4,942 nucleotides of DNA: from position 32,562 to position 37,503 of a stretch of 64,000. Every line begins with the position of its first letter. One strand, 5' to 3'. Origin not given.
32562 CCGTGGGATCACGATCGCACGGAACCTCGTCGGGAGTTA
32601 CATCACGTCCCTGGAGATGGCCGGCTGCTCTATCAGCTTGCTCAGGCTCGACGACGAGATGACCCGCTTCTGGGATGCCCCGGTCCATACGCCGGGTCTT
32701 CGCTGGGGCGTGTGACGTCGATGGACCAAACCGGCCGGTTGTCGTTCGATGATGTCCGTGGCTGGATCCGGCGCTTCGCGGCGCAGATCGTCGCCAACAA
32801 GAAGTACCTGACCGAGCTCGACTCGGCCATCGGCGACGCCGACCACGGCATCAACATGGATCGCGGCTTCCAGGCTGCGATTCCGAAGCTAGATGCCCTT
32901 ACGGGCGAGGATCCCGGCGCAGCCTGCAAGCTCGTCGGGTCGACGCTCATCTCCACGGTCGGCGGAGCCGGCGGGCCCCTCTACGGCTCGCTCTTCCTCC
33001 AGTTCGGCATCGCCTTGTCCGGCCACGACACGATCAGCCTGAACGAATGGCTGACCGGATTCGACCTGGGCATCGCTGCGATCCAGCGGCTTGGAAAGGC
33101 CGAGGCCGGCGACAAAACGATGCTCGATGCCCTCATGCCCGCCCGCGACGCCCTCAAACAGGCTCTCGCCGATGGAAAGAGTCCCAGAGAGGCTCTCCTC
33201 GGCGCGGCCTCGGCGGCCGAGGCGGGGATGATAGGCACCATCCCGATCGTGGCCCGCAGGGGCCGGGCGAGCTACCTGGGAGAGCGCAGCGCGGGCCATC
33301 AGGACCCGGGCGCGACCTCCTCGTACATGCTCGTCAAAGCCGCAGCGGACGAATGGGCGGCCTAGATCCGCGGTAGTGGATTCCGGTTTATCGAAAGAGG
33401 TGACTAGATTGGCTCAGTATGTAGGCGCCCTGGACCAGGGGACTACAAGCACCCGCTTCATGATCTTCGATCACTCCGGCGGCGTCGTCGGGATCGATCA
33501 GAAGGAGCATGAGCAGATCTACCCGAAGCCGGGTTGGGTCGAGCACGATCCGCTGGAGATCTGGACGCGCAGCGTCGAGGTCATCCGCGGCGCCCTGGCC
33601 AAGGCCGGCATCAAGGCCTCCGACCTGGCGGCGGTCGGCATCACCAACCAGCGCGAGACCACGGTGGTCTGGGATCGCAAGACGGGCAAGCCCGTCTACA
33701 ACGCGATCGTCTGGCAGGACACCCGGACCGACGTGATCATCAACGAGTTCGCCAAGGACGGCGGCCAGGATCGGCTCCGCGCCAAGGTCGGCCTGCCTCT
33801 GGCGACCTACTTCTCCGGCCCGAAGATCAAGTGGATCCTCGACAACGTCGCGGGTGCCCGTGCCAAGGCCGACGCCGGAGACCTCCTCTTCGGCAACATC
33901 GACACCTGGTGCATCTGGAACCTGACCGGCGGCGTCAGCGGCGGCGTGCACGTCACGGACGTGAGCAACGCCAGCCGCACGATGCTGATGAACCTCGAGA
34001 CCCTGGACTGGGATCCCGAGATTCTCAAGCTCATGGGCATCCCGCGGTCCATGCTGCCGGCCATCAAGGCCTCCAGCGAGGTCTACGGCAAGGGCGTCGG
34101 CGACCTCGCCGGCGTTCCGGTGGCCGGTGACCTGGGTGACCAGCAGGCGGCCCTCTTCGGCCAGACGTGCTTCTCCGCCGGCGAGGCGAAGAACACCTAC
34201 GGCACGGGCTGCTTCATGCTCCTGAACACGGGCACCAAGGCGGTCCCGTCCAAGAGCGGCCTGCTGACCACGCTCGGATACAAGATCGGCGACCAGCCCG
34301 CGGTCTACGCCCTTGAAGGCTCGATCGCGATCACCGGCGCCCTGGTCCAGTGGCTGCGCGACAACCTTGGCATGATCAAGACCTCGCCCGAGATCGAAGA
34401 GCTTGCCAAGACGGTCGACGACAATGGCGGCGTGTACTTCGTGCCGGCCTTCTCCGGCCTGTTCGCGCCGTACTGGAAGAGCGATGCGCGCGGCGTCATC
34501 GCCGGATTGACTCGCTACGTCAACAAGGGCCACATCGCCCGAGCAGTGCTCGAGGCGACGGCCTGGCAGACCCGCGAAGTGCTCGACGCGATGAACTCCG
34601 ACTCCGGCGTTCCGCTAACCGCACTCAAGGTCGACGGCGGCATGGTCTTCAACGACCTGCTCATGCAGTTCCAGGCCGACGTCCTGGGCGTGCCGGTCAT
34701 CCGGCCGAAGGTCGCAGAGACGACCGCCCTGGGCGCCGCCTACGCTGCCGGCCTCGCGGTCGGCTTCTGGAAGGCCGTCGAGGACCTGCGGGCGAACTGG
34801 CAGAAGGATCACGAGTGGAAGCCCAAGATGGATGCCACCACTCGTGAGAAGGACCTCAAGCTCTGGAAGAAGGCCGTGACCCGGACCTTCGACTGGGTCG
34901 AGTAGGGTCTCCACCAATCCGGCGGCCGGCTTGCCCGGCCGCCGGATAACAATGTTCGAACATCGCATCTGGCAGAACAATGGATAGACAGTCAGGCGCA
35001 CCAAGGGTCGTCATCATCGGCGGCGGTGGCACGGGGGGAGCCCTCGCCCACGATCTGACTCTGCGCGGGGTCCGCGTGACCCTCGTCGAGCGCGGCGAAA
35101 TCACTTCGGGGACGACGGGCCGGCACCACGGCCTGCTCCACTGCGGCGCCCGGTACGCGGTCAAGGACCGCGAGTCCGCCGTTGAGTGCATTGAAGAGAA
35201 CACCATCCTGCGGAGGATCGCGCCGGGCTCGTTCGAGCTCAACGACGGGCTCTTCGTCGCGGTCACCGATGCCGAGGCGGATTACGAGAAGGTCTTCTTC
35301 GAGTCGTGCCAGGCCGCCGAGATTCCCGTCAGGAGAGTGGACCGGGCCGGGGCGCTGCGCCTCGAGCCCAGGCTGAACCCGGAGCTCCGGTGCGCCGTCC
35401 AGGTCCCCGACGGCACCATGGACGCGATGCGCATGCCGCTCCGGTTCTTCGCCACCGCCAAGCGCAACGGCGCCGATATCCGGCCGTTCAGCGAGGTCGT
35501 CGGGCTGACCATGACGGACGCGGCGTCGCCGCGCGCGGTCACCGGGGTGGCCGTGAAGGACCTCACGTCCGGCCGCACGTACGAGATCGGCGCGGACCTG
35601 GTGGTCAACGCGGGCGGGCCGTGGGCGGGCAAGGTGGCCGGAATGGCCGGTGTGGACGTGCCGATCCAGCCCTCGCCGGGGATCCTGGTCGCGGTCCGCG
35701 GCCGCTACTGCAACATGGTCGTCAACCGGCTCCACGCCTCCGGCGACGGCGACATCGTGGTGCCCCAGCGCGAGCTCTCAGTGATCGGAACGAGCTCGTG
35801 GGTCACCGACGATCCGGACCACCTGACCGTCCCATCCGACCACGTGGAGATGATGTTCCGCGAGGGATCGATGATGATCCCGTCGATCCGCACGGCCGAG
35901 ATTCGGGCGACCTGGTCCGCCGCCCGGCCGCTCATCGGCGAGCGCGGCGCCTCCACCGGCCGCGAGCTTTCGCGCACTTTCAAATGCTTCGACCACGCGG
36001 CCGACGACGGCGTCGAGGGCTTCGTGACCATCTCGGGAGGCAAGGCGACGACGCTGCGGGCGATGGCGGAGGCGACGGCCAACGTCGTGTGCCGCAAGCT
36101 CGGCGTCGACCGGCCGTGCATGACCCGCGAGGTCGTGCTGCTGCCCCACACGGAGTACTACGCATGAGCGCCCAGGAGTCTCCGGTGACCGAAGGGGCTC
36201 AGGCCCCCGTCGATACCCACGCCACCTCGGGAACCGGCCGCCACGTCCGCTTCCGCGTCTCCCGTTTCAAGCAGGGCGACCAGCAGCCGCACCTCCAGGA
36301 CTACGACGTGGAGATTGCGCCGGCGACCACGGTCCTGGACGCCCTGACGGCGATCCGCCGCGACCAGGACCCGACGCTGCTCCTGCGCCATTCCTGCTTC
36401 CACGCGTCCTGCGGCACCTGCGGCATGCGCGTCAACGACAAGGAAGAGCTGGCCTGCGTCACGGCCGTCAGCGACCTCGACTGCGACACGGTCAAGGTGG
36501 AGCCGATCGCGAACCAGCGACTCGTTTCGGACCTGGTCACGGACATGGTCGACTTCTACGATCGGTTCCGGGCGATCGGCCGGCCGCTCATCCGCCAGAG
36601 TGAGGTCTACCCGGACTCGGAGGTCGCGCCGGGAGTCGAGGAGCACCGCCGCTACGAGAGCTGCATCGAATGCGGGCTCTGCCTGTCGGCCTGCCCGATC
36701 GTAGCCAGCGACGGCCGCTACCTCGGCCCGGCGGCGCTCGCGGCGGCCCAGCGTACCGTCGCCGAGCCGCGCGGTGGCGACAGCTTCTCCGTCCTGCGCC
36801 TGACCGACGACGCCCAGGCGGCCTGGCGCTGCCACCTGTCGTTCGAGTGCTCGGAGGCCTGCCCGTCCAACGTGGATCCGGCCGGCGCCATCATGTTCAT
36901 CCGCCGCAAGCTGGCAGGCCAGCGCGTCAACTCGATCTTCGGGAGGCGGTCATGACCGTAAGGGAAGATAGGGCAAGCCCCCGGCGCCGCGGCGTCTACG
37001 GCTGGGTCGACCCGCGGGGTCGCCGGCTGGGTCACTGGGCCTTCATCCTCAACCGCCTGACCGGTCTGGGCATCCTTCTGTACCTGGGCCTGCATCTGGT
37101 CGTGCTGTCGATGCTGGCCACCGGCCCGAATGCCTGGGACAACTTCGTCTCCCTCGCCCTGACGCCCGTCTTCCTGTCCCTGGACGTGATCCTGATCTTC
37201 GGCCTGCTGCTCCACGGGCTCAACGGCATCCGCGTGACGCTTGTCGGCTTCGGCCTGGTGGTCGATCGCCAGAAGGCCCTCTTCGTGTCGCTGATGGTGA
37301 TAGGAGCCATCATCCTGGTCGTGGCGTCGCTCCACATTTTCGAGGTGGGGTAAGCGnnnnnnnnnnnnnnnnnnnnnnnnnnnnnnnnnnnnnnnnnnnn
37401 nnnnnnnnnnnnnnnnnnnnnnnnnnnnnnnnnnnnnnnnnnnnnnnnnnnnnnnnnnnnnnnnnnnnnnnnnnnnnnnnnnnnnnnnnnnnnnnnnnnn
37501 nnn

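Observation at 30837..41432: Glycerol/dihydroxyacetone supercluster combining the kinase-dehydrogenase route and the PTS-dependent DhaKLM route, ending in an aldo-keto reductase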

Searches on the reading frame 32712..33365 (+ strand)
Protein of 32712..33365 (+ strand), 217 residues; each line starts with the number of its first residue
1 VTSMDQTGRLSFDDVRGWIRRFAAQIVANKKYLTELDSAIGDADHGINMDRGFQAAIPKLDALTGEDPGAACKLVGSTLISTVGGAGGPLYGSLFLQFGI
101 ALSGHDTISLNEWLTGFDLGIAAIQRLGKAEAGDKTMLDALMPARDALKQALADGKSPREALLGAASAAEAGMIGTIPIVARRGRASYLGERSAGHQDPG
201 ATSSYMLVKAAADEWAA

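Call 3: search_protein_families(library=pfam, proteins=[window:32712-33365:+])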
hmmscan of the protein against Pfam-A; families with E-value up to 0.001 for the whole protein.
window:32712-33365:+ (217 aa): 1 family
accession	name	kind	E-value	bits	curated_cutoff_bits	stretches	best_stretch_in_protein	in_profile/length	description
PF02734.22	Dak2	-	1.4e-51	175.2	27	1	39-212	1-173/174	DAK2 domain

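Call 7: search_protein_families(library=ncbifam, proteins=[window:32712-33365:+], max_evalue=0.001)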
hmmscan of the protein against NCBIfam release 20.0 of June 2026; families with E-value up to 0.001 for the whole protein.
window:32712-33365:+ (217 aa): 3 families
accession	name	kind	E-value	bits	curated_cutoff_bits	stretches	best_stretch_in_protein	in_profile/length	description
TIGR02365.1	dha_L_ycgS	equivalog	1.1e-66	224.3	138.3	1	16-212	2-195/196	dihydroxyacetone kinase subunit DhaL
NF011049.0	PRK14479.1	subfamily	1.1e-54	185.9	492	1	5-214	354-565/568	dihydroxyacetone kinase family protein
TIGR02361.1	dak_ATP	equivalog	6e-30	104.4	574.95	1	9-211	379-582/583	glycerone kinase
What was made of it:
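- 32712..33365 (+): dhaL, the ADP-binding subunit. It overlaps dhaK by 4 bp. TIGR02365, 224 vs cut-off 138 (calls 3, 7).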

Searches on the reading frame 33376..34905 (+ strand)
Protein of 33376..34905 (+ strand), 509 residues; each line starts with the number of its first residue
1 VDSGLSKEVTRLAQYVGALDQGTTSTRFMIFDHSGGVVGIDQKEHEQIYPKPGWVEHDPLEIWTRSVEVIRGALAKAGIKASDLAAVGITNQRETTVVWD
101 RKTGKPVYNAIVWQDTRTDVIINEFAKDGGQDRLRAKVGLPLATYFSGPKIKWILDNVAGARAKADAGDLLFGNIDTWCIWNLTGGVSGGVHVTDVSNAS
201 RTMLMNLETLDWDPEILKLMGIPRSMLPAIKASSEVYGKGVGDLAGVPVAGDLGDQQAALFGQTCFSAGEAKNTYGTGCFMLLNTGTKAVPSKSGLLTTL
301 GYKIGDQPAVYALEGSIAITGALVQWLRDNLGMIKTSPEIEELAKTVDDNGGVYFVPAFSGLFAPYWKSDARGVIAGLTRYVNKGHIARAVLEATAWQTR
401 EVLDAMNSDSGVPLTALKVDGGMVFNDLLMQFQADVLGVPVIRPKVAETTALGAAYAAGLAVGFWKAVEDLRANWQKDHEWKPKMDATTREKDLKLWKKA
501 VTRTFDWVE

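Call 3: search_protein_families(library=pfam, proteins=[window:33376-34905:+])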
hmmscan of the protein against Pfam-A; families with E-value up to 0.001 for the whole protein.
window:33376-34905:+ (509 aa): 2 families
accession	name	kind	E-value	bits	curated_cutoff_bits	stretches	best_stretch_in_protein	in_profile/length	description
PF00370.27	FGGY_N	-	3.3e-76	256.5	28.8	1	15-262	1-245/245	FGGY family of carbohydrate kinases, N-terminal domain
PF02782.22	FGGY_C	-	2.4e-50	171.5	27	1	272-461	2-197/198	FGGY family of carbohydrate kinases, C-terminal domain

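Call 7: search_protein_families(library=ncbifam, proteins=[window:33376-34905:+], max_evalue=0.001)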
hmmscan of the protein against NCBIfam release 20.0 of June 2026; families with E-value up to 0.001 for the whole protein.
window:33376-34905:+ (509 aa): 12 families
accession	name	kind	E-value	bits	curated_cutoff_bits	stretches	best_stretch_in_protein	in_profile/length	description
NF000756.0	PRK00047.1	subfamily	1.4e-235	782.3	498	1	13-508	4-498/502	glycerol kinase GlpK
TIGR01311.1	glycerol_kin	equivalog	7.6e-225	746.9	590.35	1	14-507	1-496/496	glycerol kinase GlpK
TIGR01312.1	XylB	equivalog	1.9e-60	204.8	380.25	1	19-491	3-469/481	xylulokinase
NF008187.0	PRK10939.1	equivalog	1.2e-36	126.4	528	1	13-502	3-501/521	autoinducer-2 kinase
TIGR01314.1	gntK_FGGY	equivalog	1.9e-35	122.4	648.55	1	17-489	3-477/505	gluconokinase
TIGR02628.1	fuculo_kin_coli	equivalog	2.8e-28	99.1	470.9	1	19-477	6-457/465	L-fuculokinase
NF011601.0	PRK15027.1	equivalog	8e-26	90.5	912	1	15-483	2-457/484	xylulokinase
TIGR01315.1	5C_CHO_kinase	subfamily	1.6e-23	83.2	408.7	2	323-486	354-517/541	FGGY family pentulose kinase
NF003154.0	PRK04123.1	equivalog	1.5e-18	66.9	428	1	308-483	326-515/554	ribulokinase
NF007925.0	PRK10640.1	equivalog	3.7e-15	55.3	639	2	16-240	6-220/489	rhamnulokinase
TIGR01234.1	L-ribulokinase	equivalog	5.2e-15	55.2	583.25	1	353-488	376-513/536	ribulokinase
TIGR02627.1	rhamnulo_kin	equivalog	1.2e-13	50.5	527.95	2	19-238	3-212/454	rhamnulokinase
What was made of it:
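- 33376..34905 (+): glpK, glycerol kinase. TIGR01311, 747 vs 590 (call 7).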

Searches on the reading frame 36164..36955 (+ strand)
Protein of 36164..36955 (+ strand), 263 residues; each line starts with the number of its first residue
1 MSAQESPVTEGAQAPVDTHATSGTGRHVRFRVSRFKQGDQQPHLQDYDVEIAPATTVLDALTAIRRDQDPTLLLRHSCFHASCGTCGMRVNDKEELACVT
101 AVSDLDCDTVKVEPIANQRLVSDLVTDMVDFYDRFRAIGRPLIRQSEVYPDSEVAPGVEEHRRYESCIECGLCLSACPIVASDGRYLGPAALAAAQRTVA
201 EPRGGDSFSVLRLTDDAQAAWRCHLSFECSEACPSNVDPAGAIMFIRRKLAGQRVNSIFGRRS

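Call 7: search_protein_families(library=ncbifam, proteins=[window:36164-36955:+], max_evalue=0.001)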
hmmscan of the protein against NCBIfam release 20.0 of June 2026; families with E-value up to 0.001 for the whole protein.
window:36164-36955:+ (263 aa): 17 families
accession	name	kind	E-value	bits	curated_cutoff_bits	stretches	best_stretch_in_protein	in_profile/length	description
NF004616.0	PRK05950.1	subfamily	1.3e-60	204.5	228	1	27-252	5-235/238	succinate dehydrogenase iron-sulfur subunit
NF009226.0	PRK12576.1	equivalog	8.9e-60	202.7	344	1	25-248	7-235/317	succinate dehydrogenase/fumarate reductase iron-sulfur subunit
TIGR00384.1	dhsB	subfamily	2.1e-56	190.9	88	1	32-246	1-221/222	succinate dehydrogenase and fumarate reductase iron-sulfur protein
NF009051.0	PRK12385.1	equivalog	1.5e-45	155.6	333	1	30-244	9-226/244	succinate dehydrogenase/fumarate reductase iron-sulfur subunit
NF009227.0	PRK12577.1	equivalog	1.3e-42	145.7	349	1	27-254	2-242/330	succinate dehydrogenase/fumarate reductase iron-sulfur subunit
NF004898.0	PRK06259.1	equivalog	2.3e-34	118.9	385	1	27-248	3-214/488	fumarate reductase (CoM/CoB) subunit TfrB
NF010071.0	PRK13552.1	equivalog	3.8e-31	108.2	264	1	25-254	2-239/241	fumarate reductase iron-sulfur subunit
NF009225.0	PRK12575.1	subfamily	1.4e-30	106.5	443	1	38-252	16-232/235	succinate dehydrogenase/fumarate reductase iron-sulfur subunit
NF042952.1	MFR_FeS_SdhB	equivalog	6.3e-27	94.4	600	1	34-247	7-228/320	8-methylmenaquinol:fumarate reductase iron-sulfur subunit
NF006391.0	PRK08640.1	equivalog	7.9e-25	87.2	244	1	26-261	5-250/254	succinate dehydrogenase iron-sulfur subunit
NF009052.0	PRK12386.1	equivalog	2.3e-24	85.8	256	1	27-239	4-219/255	succinate dehydrogenase/fumarate reductase iron-sulfur subunit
NF005746.0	PRK07570.1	subfamily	5.5e-12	45.5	243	1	29-250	4-240/250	succinate dehydrogenase/fumarate reductase iron-sulfur subunit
NF008369.0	PRK11168.1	equivalog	9.4e-07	28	278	1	160-251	6-88/401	anaerobic glycerol-3-phosphate dehydrogenase subunit C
TIGR00273.1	TIGR00273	equivalog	2.3e-05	23.5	444.8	1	159-258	287-380/432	LutB/LldF family L-lactate oxidation iron-sulfur protein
NF045724.1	ferredox_TmcB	equivalog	0.00013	20.6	735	1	163-249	39-127/430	electron transfer complex ferredoxin TmcB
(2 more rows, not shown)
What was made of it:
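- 36164..36955 (+): SdhB-like iron-sulfur subunit with [2Fe-2S], [4Fe-4S] and [3Fe-4S] motifs. It overlaps glpA by 4 bp. TIGR00384, 191 bits vs cut-off 88 (call 7).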

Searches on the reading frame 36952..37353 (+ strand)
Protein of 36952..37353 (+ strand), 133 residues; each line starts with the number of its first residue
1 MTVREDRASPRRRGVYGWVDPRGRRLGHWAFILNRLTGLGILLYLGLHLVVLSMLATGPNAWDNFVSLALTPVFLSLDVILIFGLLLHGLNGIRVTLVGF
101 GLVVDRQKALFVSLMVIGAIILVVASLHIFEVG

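Call 7: search_protein_families(library=ncbifam, proteins=[window:36952-37353:+], max_evalue=0.001)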
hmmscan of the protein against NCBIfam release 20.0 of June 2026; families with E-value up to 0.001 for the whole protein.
window:36952-37353:+ (133 aa): 1 family
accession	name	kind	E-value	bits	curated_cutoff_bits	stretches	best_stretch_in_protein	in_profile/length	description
TIGR02970.1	succ_dehyd_cytB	equivalog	2.5e-12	47.1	52.3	1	26-127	16-117/120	succinate dehydrogenase, cytochrome b556 subunit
